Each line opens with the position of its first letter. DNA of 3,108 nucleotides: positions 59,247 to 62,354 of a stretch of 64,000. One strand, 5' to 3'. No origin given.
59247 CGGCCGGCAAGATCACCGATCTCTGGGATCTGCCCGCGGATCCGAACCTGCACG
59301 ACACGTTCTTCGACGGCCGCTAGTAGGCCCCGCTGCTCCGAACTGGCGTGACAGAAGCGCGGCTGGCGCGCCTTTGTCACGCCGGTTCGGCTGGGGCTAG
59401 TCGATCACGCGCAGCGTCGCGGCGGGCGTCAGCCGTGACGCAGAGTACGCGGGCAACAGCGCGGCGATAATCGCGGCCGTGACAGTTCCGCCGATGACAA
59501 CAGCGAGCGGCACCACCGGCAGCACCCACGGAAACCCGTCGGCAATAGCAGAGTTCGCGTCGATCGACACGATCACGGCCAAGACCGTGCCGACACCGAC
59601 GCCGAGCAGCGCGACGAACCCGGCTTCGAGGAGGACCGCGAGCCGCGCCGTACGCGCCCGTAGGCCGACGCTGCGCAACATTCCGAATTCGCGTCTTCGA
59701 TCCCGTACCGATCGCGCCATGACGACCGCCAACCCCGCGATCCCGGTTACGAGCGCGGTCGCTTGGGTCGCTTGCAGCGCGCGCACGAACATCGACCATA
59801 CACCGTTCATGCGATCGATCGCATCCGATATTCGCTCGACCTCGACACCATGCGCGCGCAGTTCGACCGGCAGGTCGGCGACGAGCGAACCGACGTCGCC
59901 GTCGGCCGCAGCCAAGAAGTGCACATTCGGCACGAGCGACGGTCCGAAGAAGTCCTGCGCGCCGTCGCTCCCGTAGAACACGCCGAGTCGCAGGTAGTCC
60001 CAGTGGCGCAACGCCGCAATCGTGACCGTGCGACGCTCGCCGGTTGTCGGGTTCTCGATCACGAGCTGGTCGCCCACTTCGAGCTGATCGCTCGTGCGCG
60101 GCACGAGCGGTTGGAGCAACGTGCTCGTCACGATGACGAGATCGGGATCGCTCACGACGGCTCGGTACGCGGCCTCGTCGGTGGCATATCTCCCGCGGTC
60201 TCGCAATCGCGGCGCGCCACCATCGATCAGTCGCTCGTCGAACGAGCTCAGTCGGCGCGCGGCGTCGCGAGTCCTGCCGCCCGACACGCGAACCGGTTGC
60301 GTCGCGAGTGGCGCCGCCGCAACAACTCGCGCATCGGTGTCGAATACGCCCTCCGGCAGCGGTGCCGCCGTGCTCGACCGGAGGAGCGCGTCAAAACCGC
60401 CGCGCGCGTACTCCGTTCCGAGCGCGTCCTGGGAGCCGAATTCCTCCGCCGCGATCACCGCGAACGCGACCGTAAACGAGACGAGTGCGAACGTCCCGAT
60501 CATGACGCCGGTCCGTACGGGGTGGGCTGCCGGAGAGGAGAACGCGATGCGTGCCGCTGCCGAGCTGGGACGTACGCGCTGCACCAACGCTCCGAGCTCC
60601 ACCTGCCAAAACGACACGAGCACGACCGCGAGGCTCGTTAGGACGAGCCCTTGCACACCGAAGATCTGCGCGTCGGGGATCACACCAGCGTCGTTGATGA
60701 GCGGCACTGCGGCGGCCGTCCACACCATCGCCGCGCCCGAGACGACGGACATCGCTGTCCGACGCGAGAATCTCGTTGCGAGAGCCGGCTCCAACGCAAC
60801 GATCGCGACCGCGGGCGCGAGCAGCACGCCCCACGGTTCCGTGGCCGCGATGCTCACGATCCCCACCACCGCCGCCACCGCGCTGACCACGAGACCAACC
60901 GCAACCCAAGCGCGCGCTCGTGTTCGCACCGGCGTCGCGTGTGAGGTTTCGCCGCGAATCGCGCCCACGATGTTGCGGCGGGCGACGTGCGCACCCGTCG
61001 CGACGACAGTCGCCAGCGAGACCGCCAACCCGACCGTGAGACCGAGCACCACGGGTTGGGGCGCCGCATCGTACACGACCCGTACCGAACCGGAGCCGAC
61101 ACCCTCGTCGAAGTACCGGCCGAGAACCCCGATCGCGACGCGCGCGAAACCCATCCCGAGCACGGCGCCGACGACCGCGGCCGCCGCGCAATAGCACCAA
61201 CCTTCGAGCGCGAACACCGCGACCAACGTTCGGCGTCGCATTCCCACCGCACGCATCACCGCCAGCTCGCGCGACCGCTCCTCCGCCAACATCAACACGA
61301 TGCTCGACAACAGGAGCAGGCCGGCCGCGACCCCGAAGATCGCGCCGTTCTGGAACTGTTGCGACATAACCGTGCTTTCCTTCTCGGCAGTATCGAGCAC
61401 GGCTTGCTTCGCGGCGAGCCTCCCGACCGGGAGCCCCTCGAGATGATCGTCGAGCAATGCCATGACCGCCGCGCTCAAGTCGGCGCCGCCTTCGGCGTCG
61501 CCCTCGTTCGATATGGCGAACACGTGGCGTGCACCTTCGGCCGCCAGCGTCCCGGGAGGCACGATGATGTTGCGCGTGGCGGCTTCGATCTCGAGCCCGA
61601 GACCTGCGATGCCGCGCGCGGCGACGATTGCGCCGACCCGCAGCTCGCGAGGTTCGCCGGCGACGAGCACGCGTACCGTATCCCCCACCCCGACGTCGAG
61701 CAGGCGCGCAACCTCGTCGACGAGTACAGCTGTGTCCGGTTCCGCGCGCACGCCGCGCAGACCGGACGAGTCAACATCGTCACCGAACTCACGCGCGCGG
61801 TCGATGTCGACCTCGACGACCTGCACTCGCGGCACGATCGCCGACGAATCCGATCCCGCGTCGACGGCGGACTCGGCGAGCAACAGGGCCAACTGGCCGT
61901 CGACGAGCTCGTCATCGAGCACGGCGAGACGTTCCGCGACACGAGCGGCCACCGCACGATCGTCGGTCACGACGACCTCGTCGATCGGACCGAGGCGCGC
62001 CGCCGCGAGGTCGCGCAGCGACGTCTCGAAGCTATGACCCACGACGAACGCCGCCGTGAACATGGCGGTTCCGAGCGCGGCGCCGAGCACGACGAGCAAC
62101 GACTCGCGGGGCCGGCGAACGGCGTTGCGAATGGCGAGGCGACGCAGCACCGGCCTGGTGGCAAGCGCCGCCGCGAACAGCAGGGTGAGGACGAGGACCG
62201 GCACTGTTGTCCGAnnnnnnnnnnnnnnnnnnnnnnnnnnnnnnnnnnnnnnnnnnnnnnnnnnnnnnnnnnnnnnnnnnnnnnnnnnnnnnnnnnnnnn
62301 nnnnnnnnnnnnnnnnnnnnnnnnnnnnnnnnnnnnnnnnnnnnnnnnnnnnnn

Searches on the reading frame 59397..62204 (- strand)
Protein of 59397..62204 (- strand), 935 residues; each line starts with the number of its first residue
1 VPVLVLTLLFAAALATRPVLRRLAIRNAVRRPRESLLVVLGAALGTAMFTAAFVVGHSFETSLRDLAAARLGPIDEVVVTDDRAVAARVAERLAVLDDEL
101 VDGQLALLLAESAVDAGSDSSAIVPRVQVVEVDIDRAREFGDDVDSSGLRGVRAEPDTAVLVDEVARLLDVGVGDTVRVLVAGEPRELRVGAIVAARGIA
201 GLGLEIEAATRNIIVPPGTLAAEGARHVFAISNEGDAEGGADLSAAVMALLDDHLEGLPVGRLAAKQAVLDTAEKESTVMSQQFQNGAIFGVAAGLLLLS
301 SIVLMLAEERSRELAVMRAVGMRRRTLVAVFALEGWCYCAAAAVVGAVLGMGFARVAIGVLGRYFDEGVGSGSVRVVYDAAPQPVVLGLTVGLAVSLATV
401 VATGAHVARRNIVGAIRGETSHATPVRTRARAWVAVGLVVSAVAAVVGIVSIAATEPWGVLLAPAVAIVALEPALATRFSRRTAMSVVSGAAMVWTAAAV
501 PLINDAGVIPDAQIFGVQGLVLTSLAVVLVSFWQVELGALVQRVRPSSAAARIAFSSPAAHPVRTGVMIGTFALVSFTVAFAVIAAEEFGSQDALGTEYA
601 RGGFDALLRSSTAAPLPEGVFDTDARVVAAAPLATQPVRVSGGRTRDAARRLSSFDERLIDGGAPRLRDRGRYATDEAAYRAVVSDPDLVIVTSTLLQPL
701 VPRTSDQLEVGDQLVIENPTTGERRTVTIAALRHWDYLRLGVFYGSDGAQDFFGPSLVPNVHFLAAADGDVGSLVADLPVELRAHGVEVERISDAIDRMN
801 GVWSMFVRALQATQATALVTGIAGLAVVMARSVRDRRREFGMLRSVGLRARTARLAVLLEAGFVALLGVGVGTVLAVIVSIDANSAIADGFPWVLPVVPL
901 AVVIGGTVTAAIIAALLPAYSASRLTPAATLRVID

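Call 7: search_protein_families(library=pfam, proteins=[window:59397-62204:-], max_evalue=0.01)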
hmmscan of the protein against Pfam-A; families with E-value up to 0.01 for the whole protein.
window:59397-62204:- (935 aa): 1 family
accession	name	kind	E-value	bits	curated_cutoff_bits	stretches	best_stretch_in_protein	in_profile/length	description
PF02687.27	FtsX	-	6.9e-27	94.3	25.5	2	817-927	7-120/120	FtsX-like permease C-terminal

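Call 8: search_protein_families(library=ncbifam, proteins=[window:59397-62204:-], max_evalue=0.01)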
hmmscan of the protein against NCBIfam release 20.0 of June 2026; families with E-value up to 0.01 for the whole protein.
window:59397-62204:- (935 aa): 7 families
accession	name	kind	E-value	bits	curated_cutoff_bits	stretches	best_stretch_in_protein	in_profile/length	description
TIGR02212.1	lolCE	equivalog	1.4e-09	37.4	362.45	1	300-353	285-338/411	lipoprotein-releasing ABC transporter permease subunit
TIGR03434.1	ADOP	subfamily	8.3e-09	34.1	622.3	2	788-932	659-801/803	ADOP family duplicated permease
NF007826.0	PRK10535.1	equivalog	1.5e-08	33.4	966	1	815-931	530-645/648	macrolide ABC transporter ATP-binding protein/permease MacB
NF038346.1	FtsX_actino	exception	0.00057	19.3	250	1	288-402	187-298/308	permease-like cell division protein FtsX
NF008357.0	PRK11146.1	exception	0.001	18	439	0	291-351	281-339/414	lipoprotein-releasing ABC transporter permease subunit LolE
NF008076.0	PRK10814.1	exception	0.0015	17.6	473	1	291-352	276-335/399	lipoprotein-releasing ABC transporter permease subunit LolC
TIGR02213.1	lolE_release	exception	0.004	16.1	540.35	0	298-351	283-336/411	lipoprotein-releasing ABC transporter permease subunit LolE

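Call 22: find_homologous_proteins(query=window:59397-62204:-)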
Query window:59397-62204:- (935 aa): 113 proteins with E <= 0.001 among 8000 candidates.
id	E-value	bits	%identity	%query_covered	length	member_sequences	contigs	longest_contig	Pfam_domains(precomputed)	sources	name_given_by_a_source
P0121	0.0e+0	1920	100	100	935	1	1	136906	PF02687.28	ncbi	ncbi:MAG: FtsX-like permease family protein [Actinomycetota bacterium]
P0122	3.1e-159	551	36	100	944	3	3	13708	PF02687.28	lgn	-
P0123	1.0e-149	519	38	99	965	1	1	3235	PF02687.28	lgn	-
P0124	7.8e-140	486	36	100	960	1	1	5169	PF02687.28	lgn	-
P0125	4.8e-137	477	35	100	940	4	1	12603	PF02687.28,PF12704.15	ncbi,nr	ncbi:MAG TPA: FtsX-like permease family protein [Acidimicrobiia bacterium]|nr:FtsX-like permease fam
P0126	2.4e-132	462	36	100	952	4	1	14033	PF02687.28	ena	-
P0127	4.6e-132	461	34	100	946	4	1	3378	PF02687.28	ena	-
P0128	1.5e-131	459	34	100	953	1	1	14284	PF02687.28,PF12704.15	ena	-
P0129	1.7e-130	455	35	100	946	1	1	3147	PF02687.28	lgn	-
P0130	9.2e-130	453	36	99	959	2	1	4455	PF02687.28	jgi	jgi:putative ABC transport system permease protein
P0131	6.1e-129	450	36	100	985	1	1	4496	PF02687.28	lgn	-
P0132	4.0e-125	438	33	100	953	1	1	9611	PF02687.28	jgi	jgi:putative ABC transport system permease protein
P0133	2.7e-124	435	34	98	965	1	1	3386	PF02687.28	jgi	jgi:putative ABC transport system permease protein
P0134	7.6e-124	433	33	97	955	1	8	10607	PF02687.28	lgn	-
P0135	7.8e-120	420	37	99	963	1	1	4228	PF02687.28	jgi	jgi:putative ABC transport system permease protein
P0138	1.8e-116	409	33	100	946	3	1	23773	PF02687.28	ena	-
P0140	4.4e-114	401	34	98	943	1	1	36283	PF02687.28,PF12704.15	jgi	jgi:putative ABC transport system permease protein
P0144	8.6e-109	384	36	98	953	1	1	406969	PF02687.28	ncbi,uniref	ncbi:ABC transporter permease [Egicoccus sp. AB-alg2]|uniref:ABC transporter permease n=1 Tax=Egicoc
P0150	3.7e-96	342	34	99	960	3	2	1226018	PF02687.28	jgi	-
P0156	6.0e-92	328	36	94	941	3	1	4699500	PF02687.28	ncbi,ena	-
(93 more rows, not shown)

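Call 25: find_encoding_contigs(protein=P0122, flank=7000, max_places=2)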
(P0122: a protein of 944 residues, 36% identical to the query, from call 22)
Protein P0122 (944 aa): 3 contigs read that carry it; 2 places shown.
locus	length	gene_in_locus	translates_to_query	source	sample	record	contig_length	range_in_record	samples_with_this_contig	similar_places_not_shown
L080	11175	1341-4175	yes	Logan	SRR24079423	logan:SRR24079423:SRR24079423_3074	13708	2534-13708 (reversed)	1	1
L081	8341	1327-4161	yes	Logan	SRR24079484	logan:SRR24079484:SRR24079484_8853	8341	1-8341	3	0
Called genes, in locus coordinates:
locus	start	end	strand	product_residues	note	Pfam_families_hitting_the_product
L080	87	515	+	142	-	PF05610:DUF779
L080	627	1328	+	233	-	PF02463:SMC_N (faint), PF00005:ABC_tran, PF13304:AAA_21 (faint)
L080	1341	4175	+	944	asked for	PF02687:FtsX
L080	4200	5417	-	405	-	PF01883:FeS_assembly_P, PF10609:ParA, PF13614:AAA_31 (weak), PF00142:Fer4_NifH (faint), PF01656:CbiA, PF09140:MipZ (faint)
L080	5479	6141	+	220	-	PF01022:HTH_5 (weak), PF08279:HTH_11 (weak), PF12840:HTH_20, PF13412:HTH_24 (faint)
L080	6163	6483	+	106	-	PF01521:Fe-S_biosyn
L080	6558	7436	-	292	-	-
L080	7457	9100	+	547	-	PF00111:Fer2 (weak), PF01799:Fer2_2, PF02738:MoCoBD_1 (faint)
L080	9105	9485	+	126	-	PF01042:Ribonuc_L-PSP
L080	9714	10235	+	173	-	-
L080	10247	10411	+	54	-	-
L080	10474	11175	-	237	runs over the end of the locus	PF00486:Trans_reg_C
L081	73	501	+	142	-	PF05610:DUF779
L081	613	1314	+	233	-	PF02463:SMC_N (faint), PF00005:ABC_tran, PF13304:AAA_21 (faint)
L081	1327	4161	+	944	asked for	PF02687:FtsX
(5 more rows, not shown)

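Call 26: find_encoding_contigs(protein=P0125, flank=7000, max_places=2)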
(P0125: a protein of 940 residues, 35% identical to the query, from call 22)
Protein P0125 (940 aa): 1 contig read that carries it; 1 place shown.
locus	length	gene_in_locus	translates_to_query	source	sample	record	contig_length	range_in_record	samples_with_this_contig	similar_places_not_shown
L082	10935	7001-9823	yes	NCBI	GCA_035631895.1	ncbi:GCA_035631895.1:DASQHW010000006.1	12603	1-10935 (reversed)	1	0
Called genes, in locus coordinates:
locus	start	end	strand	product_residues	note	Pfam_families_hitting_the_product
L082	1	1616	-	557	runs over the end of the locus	PF00009:GTP_EFTU, PF01926:MMR_HSR1 (weak), PF03144:GTP_EFTU_D2, PF25461:Beta-barrel_SelB, PF09107:WHD_3rd_SelB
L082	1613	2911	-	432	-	PF03841:SelA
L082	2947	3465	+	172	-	PF00293:NUDIX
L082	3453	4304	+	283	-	PF00753:Lactamase_B, PF14597:Lactamase_B_5, PF17778:WHD_BLACT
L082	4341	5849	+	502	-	PF00171:Aldedh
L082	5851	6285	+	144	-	PF05610:DUF779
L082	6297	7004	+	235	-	PF00005:ABC_tran, PF02463:SMC_N (faint), PF13304:AAA_21 (faint)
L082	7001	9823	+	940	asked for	PF12704:MacB_PCD (faint), PF02687:FtsX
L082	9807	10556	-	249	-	PF13489:Methyltransf_23 (weak), PF08241:Methyltransf_11, PF08242:Methyltransf_12 (weak), PF13649:Methyltransf_25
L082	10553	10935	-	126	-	?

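Call 27: find_encoding_contigs(protein=P0144, flank=7000, max_places=2)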
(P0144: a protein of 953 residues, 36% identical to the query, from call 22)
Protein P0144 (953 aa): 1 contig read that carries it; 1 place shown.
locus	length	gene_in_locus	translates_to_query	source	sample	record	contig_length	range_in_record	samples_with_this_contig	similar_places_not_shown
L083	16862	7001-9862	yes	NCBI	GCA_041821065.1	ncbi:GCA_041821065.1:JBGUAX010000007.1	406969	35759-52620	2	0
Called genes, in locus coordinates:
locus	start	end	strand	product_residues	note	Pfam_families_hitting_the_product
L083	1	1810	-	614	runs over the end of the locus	PF00395:SLH, PF05048:NosD, PF13229:Beta_helix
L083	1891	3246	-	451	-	-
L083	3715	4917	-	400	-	PF13229:Beta_helix, PF05048:NosD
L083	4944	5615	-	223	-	PF00156:Pribosyltran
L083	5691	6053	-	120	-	-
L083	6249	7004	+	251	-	PF00005:ABC_tran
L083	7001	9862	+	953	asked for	PF02687:FtsX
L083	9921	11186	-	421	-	PF01408:GFO_IDH_MocA, PF22725:GFO_IDH_MocA_C3, PF02894:GFO_IDH_MocA_C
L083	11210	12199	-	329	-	PF02653:BPD_transp_2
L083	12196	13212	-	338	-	PF02653:BPD_transp_2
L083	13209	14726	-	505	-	PF00005:ABC_tran, PF13304:AAA_21 (faint), PF00005:ABC_tran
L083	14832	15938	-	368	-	PF13407:Peripla_BP_4, PF00532:Peripla_BP_1 (weak)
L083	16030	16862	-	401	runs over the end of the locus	PF12802:MarR_2 (faint), PF00480:ROK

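Call 28: find_encoding_contigs(protein=P0156, flank=7000, max_places=2)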
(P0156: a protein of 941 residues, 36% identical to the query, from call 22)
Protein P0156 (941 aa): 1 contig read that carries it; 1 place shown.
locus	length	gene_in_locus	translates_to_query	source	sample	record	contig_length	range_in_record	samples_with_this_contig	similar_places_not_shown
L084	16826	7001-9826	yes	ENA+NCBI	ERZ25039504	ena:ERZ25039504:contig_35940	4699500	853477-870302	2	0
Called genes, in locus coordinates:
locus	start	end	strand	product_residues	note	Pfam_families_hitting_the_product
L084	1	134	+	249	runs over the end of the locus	PF17765:MLTR_LBD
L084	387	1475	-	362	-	-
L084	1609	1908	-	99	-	PF12728:HTH_17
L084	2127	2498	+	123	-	PF02397:Bac_transf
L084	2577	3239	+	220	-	PF04238:DUF420 (faint), PF10067:DUF2306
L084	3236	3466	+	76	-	-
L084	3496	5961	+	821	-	PF13191:AAA_16, PF25873:WHD_MalT, PF17874:TPR_MalT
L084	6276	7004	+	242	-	PF00005:ABC_tran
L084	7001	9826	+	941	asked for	PF02687:FtsX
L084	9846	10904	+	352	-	PF08240:ADH_N, PF00107:ADH_zinc_N, PF13602:ADH_zinc_N_2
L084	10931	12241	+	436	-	PF01512:Complex1_51K, PF10531:SLBB (weak), PF10589:NADH_4Fe-4S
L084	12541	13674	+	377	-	-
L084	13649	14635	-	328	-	PF00535:Glycos_transf_2, PF10111:Glyco_tranf_2_2, PF13506:Glyco_transf_21 (weak), PF13641:Glyco_tranf_2_3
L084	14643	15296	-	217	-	PF01596:Methyltransf_3 (weak), PF13578:Methyltransf_24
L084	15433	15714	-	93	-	-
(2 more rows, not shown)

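Call 37: search_solved_structures(query=window:59397-62204:-, max_evalue=1)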
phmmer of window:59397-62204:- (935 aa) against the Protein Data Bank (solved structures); distinct sequences matched with E-value up to 1: 6.
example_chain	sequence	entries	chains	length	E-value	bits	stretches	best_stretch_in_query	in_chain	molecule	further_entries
5lil_A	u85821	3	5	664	1.4e-05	27.3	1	791-931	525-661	Macrolide export ATP-binding/permease protein MacB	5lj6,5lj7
5nik_J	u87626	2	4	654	3.3e-05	26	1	814-930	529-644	Macrolide export ATP-binding/permease protein MacB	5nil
5gko_A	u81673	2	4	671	5.3e-05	25.3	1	268-929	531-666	Macrolide export ATP-binding/permease protein MacB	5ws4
9o9x_C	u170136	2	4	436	0.00017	23.6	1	752-887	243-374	ABC transporter permease YtrF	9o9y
8i8b_F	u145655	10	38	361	0.01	17.7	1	566-652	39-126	P40 | Protein C42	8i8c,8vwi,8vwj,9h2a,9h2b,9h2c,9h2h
5xu1_M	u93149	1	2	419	0.088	14.7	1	806-932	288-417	ABC transporter permeae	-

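Call 42: search_solved_structures(query=A2, max_evalue=0.01)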
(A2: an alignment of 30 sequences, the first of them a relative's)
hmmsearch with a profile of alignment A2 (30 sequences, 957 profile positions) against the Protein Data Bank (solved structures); distinct sequences matched with E-value up to 0.01: 15.
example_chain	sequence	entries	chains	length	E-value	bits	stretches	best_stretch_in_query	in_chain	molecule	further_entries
9w37_A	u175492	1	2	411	1.7e-18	69.3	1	835-955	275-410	LolF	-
9w35_A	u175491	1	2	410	2.9e-18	68.5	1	835-954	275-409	LolF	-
5gko_A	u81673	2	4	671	2.1e-17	65.8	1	567-953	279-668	Macrolide export ATP-binding/permease protein MacB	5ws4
9o9x_C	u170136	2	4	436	2.8e-17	65.3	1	742-954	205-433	ABC transporter permease YtrF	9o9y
9w2w_A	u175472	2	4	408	9.2e-17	63.6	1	835-953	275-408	LolF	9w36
5nik_J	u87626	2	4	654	1.7e-16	62.8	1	769-953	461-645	Macrolide export ATP-binding/permease protein MacB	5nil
9rli_E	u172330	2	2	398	1e-14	56.8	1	832-952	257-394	Lipoprotein-releasing system transmembrane protein LolE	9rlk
7arh_E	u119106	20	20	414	2.6e-14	55.5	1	831-952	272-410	Lipoprotein-releasing system transmembrane protein LolE | Lipoprotein transporter subunit LolE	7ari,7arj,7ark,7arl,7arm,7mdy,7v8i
7mdx_B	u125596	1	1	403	9.2e-14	53.7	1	831-950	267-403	Lipoprotein-releasing system transmembrane protein LolE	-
5lil_A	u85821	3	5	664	1.2e-13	53.2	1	813-953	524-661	Macrolide export ATP-binding/permease protein MacB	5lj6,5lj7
5xu1_M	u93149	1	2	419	5.6e-13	51.1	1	812-955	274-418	ABC transporter permeae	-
7arh_C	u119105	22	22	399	7e-12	47.4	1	795-955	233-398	Lipoprotein-releasing ABC transporter permease subunit LolC | Lipo-releasing system transmembrane protein lolC | Lipoprotein-releasing system transmembrane prot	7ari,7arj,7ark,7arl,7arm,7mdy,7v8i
7mdx_A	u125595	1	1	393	2.1e-09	39.3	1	795-950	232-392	Lipoprotein-releasing system transmembrane protein LolC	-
9ugg_E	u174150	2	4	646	1.6e-05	26.4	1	325-487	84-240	Lantibiotic ABC transporter permease PsdB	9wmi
8idb_C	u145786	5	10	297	0.00053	21.4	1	851-908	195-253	Cell division protein FtsX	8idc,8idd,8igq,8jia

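Call 49: predict_structure(alignment_id=A2)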
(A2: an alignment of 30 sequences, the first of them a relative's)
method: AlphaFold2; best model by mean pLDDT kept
length: 935 residues; sequences in the alignment: 30
mean_pLDDT: 85.2   pTM: 0.82
mean pLDDT of the five models: 85.2, 82.9, 80.6, 80.0, 80.0
residues with pLDDT >= 90: 371; 70-90: 495; 50-70: 52; < 50: 17
segments of 3 or more residues with pLDDT < 50: 419-425, 701-704, 933-935
pLDDT, mean of each block of 10 residues (from residue 1): 77 87 84 84 87 90 86 92 92 91 92 79 83 91 78 86 90 91 86 90 73 90 84 89 94 92 89 84 77 76 76 77 84 88 93 89 62 74 92 88 78 52 54 91 95 89 94 92 92 93 79 83 91 84 80 83 84 86 83 83 92 86 92 93 75 96 92 96 97 79 64 93 94 89 96 91 93 90 87 87 76 75 78 81 87 90 91 91 68 85 90 88 79 52
secondary structure, 60 per line:
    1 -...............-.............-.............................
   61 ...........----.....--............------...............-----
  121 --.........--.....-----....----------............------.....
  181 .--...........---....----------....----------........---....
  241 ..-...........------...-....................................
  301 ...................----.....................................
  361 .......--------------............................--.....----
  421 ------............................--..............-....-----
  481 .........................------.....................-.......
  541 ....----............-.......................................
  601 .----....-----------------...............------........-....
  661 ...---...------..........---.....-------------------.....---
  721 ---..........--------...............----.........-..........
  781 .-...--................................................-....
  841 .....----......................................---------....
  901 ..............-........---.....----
elements in order (helices of 4 or more, strands of 3 or more residues): H2-16 H18-30 H32-71 E76-80 H83-94 E101-115 E123-131 H134-138 H144-147 E158-162 H163-169 E176-181 E184-194 H198-201 E212-215 E226-233 H237-242 H244-254 E261-263 H265-319 H324-367 H382-409 H412-416 H427-454 H457-470 H472-475 H481-505 H512-532 H534-544 H549-560 H562-601 E606-609 E627-641 E648-655 H657-663 E667-669 H676-685 E689-693 E713-717 E724-733 E742-745 H746-756 E761-766 H771-781 E788-791 H792-835 H837-845 H850-887 H897-914 H916-923 H927-931
